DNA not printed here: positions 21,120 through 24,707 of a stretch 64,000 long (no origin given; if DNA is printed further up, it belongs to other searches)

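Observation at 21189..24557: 1100-aa STAND/P-loop NTPase co-operonic with the Lon-like paralog P2; low GC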

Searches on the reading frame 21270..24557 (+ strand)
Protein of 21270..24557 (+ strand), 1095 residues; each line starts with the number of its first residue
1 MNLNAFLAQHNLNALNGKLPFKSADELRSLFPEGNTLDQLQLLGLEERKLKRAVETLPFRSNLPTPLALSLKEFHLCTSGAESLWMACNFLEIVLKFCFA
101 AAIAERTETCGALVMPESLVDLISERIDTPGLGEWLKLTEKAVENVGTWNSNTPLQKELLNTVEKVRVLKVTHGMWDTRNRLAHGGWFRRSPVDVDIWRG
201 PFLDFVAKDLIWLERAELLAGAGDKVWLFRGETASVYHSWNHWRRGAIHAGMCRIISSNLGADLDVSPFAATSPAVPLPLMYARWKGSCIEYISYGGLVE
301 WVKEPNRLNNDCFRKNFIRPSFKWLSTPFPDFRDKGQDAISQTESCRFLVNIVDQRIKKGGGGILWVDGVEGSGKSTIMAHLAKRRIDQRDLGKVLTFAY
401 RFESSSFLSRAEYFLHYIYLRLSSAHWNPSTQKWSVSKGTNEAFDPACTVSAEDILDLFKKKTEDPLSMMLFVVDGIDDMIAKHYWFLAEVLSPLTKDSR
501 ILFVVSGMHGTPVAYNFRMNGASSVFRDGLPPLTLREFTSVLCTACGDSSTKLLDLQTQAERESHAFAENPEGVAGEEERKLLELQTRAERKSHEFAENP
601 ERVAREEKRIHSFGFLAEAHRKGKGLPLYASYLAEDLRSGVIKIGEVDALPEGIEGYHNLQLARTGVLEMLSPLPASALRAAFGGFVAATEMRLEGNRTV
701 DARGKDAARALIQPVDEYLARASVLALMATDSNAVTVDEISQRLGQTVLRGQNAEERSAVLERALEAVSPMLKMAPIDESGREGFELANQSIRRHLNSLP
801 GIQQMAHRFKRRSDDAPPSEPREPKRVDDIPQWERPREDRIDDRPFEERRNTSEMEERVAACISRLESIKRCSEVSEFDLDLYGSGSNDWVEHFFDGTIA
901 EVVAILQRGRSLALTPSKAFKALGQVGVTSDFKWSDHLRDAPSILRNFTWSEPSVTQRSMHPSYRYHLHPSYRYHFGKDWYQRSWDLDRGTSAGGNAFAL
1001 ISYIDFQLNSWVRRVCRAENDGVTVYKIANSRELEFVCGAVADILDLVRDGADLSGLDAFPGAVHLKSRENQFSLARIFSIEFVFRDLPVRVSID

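Call 6: search_protein_families(library=pfam, proteins=[window:21270-24557:+], max_evalue=0.1)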
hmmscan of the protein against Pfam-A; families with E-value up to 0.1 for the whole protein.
window:21270-24557:+ (1095 aa): 3 families
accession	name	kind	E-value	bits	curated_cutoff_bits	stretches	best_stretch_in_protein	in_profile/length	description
PF24883.2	NPHP3_N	-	1.6e-07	32.1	24.8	1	360-498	20-152/164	Nephrocystin 3, N-terminal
PF13191.12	AAA_16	-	0.0029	18.5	32.6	1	350-405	13-63/167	AAA ATPase domain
PF05729.18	NACHT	-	0.035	14.4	26.7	0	365-480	3-93/167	NACHT domain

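Call 7: search_protein_families(library=padloc, proteins=[window:21270-24557:+], max_evalue=0.1)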
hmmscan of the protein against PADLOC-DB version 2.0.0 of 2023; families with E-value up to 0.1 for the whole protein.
window:21270-24557:+ (1095 aa): 2 families
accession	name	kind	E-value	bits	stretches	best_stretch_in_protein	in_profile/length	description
PDLC04140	mad8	-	0.027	12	1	362-401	27-66/314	mads_8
PDLC04958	PDC-S20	-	0.075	10.3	0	337-400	3-63/458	-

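Call 14: find_homologous_proteins(query=window:21270-24557:+)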
Query window:21270-24557:+ (1095 aa): 4 proteins with E <= 0.001 among 8000 candidates.
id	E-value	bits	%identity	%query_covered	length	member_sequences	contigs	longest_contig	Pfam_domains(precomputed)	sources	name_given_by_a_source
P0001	0.0e+0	2532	100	100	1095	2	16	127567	PF24883.3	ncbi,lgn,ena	-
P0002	0.0e+0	1159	67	74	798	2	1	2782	PF24883.3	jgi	-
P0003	9.2e-267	906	46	98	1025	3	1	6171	PF24883.3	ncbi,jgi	jgi:hypothetical protein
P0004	2.0e-35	140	25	68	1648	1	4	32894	PF25168.2,PF24105.2,PF24805.2,PF25048.2,PF24017.3,PF24817.2,PF25499.3,PF13191.13,PF23393.3,PF24883.3,PF05729.19,PF00400.39,PF23414.2,PF25178.1,PF25174.2,PF24814.2,PF23381.2,PF25173.2,PF25175.2,PF24796.2,PF23409.2,PF25172.2,PF24782.3,PF25391.2,PF23869.2,PF24807.2,PF25047.1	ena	-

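Call 15: find_encoding_contigs(protein=P0001, flank=10000, max_places=6)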
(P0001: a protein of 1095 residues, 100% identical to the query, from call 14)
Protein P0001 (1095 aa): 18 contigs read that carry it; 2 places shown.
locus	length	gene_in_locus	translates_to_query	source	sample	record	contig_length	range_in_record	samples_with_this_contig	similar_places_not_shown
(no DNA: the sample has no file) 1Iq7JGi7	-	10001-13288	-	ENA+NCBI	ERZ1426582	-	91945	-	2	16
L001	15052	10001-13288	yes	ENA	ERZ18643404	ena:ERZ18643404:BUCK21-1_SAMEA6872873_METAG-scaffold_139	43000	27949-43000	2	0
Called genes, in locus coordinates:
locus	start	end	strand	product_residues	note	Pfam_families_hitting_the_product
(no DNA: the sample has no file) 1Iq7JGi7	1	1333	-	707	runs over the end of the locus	-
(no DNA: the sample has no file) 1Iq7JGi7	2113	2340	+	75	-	-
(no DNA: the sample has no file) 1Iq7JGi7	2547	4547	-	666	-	-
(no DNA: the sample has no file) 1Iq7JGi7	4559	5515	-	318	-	-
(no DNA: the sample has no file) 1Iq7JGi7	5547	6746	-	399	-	-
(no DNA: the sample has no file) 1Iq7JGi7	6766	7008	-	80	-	-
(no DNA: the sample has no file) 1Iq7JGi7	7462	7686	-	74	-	PF04255:DUF433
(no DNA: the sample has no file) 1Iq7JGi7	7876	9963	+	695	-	-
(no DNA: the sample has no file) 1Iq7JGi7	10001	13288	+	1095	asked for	PF24883:NPHP3_N (weak)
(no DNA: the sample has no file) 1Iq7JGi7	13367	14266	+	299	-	-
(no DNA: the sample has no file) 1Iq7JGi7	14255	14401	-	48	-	-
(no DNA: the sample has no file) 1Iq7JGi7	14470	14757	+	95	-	-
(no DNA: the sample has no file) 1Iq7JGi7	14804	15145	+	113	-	-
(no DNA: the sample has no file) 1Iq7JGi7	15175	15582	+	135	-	PF07007:LprI (weak)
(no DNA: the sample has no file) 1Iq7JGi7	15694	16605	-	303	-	PF02163:Peptidase_M50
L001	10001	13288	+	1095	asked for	PF24883:NPHP3_N (weak)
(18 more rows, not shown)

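Call 16: find_encoding_contigs(protein=P0003, flank=10000, max_places=4)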
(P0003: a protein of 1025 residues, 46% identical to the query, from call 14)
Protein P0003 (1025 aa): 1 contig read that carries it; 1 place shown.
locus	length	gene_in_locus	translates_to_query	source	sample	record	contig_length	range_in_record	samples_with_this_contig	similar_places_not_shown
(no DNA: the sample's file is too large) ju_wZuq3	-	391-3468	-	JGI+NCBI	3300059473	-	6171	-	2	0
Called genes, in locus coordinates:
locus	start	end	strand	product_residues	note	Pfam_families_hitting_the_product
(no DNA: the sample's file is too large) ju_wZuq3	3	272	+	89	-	?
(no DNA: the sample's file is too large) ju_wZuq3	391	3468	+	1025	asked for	PF24883:NPHP3_N (weak)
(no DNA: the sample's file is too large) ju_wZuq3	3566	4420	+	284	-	-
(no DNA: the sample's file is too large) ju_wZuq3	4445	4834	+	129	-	-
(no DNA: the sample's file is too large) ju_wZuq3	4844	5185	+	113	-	-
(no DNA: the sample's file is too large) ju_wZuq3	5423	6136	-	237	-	-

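Call 22: search_solved_structures(query=window:21270-24557:+, max_evalue=1)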
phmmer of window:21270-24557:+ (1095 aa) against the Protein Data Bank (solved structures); distinct sequences matched with E-value up to 1: 0.

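Call 38: search_protein_families(library=ncbifam, proteins=[window:21270-24557:+], max_evalue=0.1)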
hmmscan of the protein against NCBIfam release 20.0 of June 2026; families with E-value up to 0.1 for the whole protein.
window:21270-24557:+ (1095 aa): 0 families

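Call 42: search_protein_representatives(protein=window:21270-24557:+)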
Query: 1095 residues. Proteins with E-value up to 0.001 (for the whole library): 348; up to 1e-10: 142; up to 1e-30: 7. The best 150 are listed.
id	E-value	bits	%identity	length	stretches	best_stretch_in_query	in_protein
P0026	4.8e-149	514.7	94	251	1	838-1095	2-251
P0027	1.7e-109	383.7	47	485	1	607-1093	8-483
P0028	9.1e-71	255.5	46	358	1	758-1093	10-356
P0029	2.2e-37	144.9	29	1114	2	2-559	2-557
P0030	2.6e-35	138.1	31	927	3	61-547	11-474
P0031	8.7e-35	136.3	29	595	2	1-563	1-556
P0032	5.2e-31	123.9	30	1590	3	60-554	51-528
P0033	3.2e-30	121.2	29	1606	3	59-557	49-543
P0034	2.0e-29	118.6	26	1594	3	60-560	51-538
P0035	4.0e-29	117.6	32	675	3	329-554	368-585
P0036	5.7e-28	113.8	29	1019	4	61-424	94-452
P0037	7.8e-28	113.3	28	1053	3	58-545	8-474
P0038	1.7e-27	112.2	28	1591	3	60-561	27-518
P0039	6.6e-27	110.2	27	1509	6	87-556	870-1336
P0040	1.9e-26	108.7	27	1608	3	61-548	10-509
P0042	8.5e-25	103.3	28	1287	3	61-534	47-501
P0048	1.6e-21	92.4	33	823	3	52-224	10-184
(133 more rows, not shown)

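Call 43: search_protein_families(library=pfam, proteins=[P0029, P0030, P0032, P0036, P0037, P0042, P0048], max_evalue=0.01)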
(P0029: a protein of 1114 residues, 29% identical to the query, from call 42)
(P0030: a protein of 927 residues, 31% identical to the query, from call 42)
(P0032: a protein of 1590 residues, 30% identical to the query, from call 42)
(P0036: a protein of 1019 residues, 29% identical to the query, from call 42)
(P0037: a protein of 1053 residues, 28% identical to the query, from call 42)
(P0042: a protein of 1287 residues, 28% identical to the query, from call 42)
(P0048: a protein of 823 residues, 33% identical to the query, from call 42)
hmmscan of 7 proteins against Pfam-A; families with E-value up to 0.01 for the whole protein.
P0029 (1114 aa): 26 families (the best 25 are shown)
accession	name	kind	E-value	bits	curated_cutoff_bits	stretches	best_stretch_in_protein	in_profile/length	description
PF25173.1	Beta-prop_WDR3_1st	-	3.8e-22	79.3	154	2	947-1086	22-161/184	WDR3 first beta-propeller domain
PF25174.1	Beta-prop_THOC3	-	6.3e-13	48.8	305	1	972-1031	25-88/272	THOC3 beta-propeller domain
PF25175.1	Beta-prop_WDR5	-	2.6e-12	47.1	250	1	975-1101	36-158/296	WDR5 beta-propeller domain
PF24814.1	WD40_Prp19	-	5.8e-11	42.4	320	2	859-996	41-182/281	Prp19 WD40 domain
PF23869.1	Beta-prop_WDR75_1st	-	6.1e-11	42.6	45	1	967-1025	11-71/292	WD repeat-containing protein 75 first beta-propeller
PF25178.1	Beta-prop_WDR41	-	6.2e-11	42.1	50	1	979-1094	30-145/440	WDR41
PF25047.1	Beta-prop_TEP1_2nd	-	4.5e-10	39.6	89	1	973-1032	159-216/255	TEP-1 second beta-propeller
PF13191.12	AAA_16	-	1.1e-09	39.4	32.6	1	340-487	1-151/167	AAA ATPase domain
PF25391.1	WD40_Gbeta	-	1.5e-09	37.7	150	1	977-1087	129-233/340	G protein beta WD-40 repeat protein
PF24883.2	NPHP3_N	-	6e-09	36.7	24.8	1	361-487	23-142/164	Nephrocystin 3, N-terminal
PF25172.1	Beta-prop_WDR3_2nd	-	1.1e-08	35.1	140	1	966-1031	15-79/293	WDR3 second beta-propeller domain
PF25168.1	Beta-prop_WDR36-Utp21_2nd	-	7.1e-08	32.6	84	0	973-1029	222-281/335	WDR36/Utp21 second beta-propeller domain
PF24017.2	Beta-prop_SCAP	-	5.2e-07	29.3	100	0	957-1034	311-392/497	SCAP Beta-propeller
PF24817.1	WD40_WDHD1_1st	-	7.4e-07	29.1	109.9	0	973-1034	110-172/291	WDHD1 first WD40 domain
PF24807.1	WD40_CDC20-Fz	-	2.7e-06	27.4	200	1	968-1085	70-182/292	CDC20/Fizzy WD40 domain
PF05729.18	NACHT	-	0.0047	17.2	26.7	0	368-493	8-111/167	NACHT domain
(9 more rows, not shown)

P0030 (927 aa): 27 families (the best 25 are shown)
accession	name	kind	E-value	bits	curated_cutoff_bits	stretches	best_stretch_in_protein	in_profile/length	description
PF25173.1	Beta-prop_WDR3_1st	-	4.5e-17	62.8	154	1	794-910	64-183/184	WDR3 first beta-propeller domain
PF25175.1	Beta-prop_WDR5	-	2.5e-14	53.7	250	1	814-917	66-171/296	WDR5 beta-propeller domain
PF00400.38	WD40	-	8.6e-14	51.8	27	2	833-869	2-39/39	WD domain, G-beta repeat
PF24883.2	NPHP3_N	-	1.6e-12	48.4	24.8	1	285-423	10-149/164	Nephrocystin 3, N-terminal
PF25047.1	Beta-prop_TEP1_2nd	-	3.1e-12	46.6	89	1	789-887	124-220/255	TEP-1 second beta-propeller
PF24814.1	WD40_Prp19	-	1.1e-11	44.8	320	1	813-919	20-128/281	Prp19 WD40 domain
PF25174.1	Beta-prop_THOC3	-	1.4e-11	44.4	305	1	814-918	16-124/272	THOC3 beta-propeller domain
PF13191.12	AAA_16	-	3.1e-10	41.2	32.6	1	281-423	3-159/167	AAA ATPase domain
PF25391.1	WD40_Gbeta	-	1.3e-09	38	150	1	797-913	139-257/340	G protein beta WD-40 repeat protein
PF25172.1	Beta-prop_WDR3_2nd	-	1.8e-09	37.7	140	1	797-910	171-287/293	WDR3 second beta-propeller domain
PF24782.2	WD40_MABP1-WDR62_2nd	-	4.4e-09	36.2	290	1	819-868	289-339/341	MABP1/WDR62 second WD40 domain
PF24805.1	EIF3I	-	1e-08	35.1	200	1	837-918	5-88/324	EIF3I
PF25048.1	Beta-prop_TEP1_C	-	1.2e-08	35.2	32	0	841-887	1-45/73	TEP-1 C-terminal beta-propeller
PF20703.3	nSTAND1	-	3.5e-08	33.9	27.1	1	279-473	15-200/379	Novel STAND NTPase 1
PF25178.1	Beta-prop_WDR41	-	9.5e-08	31.6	50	1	790-911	31-159/440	WDR41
PF05729.18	NACHT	-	2.2e-07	31.3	26.7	1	301-447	2-143/167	NACHT domain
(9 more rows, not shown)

P0032 (1590 aa): 19 families
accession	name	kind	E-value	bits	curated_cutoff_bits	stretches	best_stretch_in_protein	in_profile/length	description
PF25173.1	Beta-prop_WDR3_1st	-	3.7e-24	85.9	154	2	1221-1360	30-172/184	WDR3 first beta-propeller domain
PF25174.1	Beta-prop_THOC3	-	4.8e-19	68.8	305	2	1289-1460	32-204/272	THOC3 beta-propeller domain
PF24814.1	WD40_Prp19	-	2e-13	50.5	320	1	1285-1461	31-211/281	Prp19 WD40 domain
PF25175.1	Beta-prop_WDR5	-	9.6e-12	45.2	250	1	1292-1430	83-223/296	WDR5 beta-propeller domain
PF25047.1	Beta-prop_TEP1_2nd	-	2.2e-10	40.6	89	1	1297-1375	130-204/255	TEP-1 second beta-propeller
PF13191.12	AAA_16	-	1.5e-09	39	32.6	1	329-466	3-155/167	AAA ATPase domain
PF24805.1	EIF3I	-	1.6e-08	34.5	200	0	1299-1384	6-90/324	EIF3I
PF25391.1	WD40_Gbeta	-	7.8e-07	28.8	150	0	1243-1400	164-324/340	G protein beta WD-40 repeat protein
PF24883.2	NPHP3_N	-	1.2e-06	29.2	24.8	1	346-460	21-141/164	Nephrocystin 3, N-terminal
PF25168.1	Beta-prop_WDR36-Utp21_2nd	-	1.9e-06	27.8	84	0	1289-1356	226-293/335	WDR36/Utp21 second beta-propeller domain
PF20703.3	nSTAND1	-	2.9e-06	27.6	27.1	1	324-484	12-162/379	Novel STAND NTPase 1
PF00400.38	WD40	-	6.5e-06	26.9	27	0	1293-1330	1-39/39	WD domain, G-beta repeat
PF24807.1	WD40_CDC20-Fz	-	7.6e-06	25.9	200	0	1233-1454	63-292/292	CDC20/Fizzy WD40 domain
PF05729.18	NACHT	-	1e-05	25.9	26.7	1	350-494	3-143/167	NACHT domain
PF25172.1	Beta-prop_WDR3_2nd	-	7.3e-05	22.6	140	0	1296-1333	252-290/293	WDR3 second beta-propeller domain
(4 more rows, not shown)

P0036 (1019 aa): 7 families
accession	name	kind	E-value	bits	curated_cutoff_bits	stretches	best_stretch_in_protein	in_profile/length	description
PF00536.37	SAM_1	-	5.3e-15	56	23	1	9-59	11-61/64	SAM domain (Sterile alpha motif)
PF13191.12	AAA_16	-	4.5e-11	44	32.6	1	373-540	3-153/167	AAA ATPase domain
PF07647.24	SAM_2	-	5.3e-10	39.8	20.5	1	12-58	15-62/66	SAM domain (Sterile alpha motif)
PF24883.2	NPHP3_N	-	3.9e-05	24.3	24.8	0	391-434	22-62/164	Nephrocystin 3, N-terminal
PF25173.1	Beta-prop_WDR3_1st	-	9.8e-05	22.6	154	1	912-990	62-141/184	WDR3 first beta-propeller domain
PF05729.18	NACHT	-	0.00012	22.4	26.7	0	514-537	76-99/167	NACHT domain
PF20703.3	nSTAND1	-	0.0042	17.2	27.1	1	368-417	12-59/379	Novel STAND NTPase 1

P0037 (1053 aa): 7 families
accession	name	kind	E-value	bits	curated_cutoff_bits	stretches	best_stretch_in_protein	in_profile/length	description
PF13191.12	AAA_16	-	1.4e-09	39.1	32.6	1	284-415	3-149/167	AAA ATPase domain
PF24883.2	NPHP3_N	-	5.1e-09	37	24.8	1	303-413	23-139/164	Nephrocystin 3, N-terminal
PF05729.18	NACHT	-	9e-07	29.3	26.7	1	305-470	3-159/167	NACHT domain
PF13401.12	AAA_22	-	3.6e-05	24.5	27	1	301-411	4-97/130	AAA domain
PF13360.13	PQQ_2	-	0.00024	21.2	27.6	1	807-875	34-98/233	Outer membrane protein assembly factor BamB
PF20703.3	nSTAND1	-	0.00069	19.8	27.1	1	278-414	11-131/379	Novel STAND NTPase 1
PF25520.1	AAA_lid_TANC1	-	0.0064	17.1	29.1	0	464-519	11-65/96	TANC1-like, AAA+ ATPase lid domain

P0042 (1287 aa): 18 families
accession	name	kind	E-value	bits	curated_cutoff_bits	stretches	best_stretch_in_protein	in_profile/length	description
PF25173.1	Beta-prop_WDR3_1st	-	2.4e-12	47.4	154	2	830-903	106-181/184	WDR3 first beta-propeller domain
PF25047.1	Beta-prop_TEP1_2nd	-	8.8e-12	45.2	89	2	1124-1206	139-220/255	TEP-1 second beta-propeller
PF13191.12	AAA_16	-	6e-10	40.3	32.6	1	322-460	3-155/167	AAA ATPase domain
PF24883.2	NPHP3_N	-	3.6e-09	37.5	24.8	1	340-457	22-144/164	Nephrocystin 3, N-terminal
PF25174.1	Beta-prop_THOC3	-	1.5e-08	34.4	305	1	1059-1236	21-203/272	THOC3 beta-propeller domain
PF24814.1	WD40_Prp19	-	4.2e-08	33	320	1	830-954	42-171/281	Prp19 WD40 domain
PF05729.18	NACHT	-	1.6e-07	31.7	26.7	1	342-487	2-143/167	NACHT domain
PF25175.1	Beta-prop_WDR5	-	1.8e-07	31.1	250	1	846-947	60-165/296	WDR5 beta-propeller domain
PF25048.1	Beta-prop_TEP1_C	-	3.9e-05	24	32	0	1088-1125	8-45/73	TEP-1 C-terminal beta-propeller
PF23414.1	Beta-prop_EML_2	-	4.4e-05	23.4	90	0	1093-1220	11-142/266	Echinoderm microtubule-associated protein second beta-propeller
PF13401.12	AAA_22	-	4.8e-05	24.1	27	1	340-476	5-124/130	AAA domain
PF25172.1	Beta-prop_WDR3_2nd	-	4.8e-05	23.1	140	0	1100-1189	18-108/293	WDR3 second beta-propeller domain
PF25199.1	nSTAND_NTPase5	-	0.00056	20.2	34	1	333-425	34-119/145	Novel STAND NTPase 5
PF24807.1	WD40_CDC20-Fz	-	0.0026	17.6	200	0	1101-1190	72-164/292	CDC20/Fizzy WD40 domain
PF20703.3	nSTAND1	-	0.0033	17.5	27.1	1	316-513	11-200/379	Novel STAND NTPase 1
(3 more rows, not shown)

P0048 (823 aa): 4 families
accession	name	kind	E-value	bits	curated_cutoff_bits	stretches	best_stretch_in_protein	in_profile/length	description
PF24883.2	NPHP3_N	-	1.6e-07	32.1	24.8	1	332-454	19-140/164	Nephrocystin 3, N-terminal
PF13191.12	AAA_16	-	2.6e-06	28.5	32.6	1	315-462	1-156/167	AAA ATPase domain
PF13401.12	AAA_22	-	0.0004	21.1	27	1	334-459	4-102/130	AAA domain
PF05729.18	NACHT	-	0.00083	19.7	26.7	1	339-456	4-99/167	NACHT domain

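Call 88: search_protein_families(library=phrogs, proteins=[window:21270-24557:+], max_evalue=0.01)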
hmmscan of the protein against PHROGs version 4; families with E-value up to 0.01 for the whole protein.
window:21270-24557:+ (1095 aa): 0 families
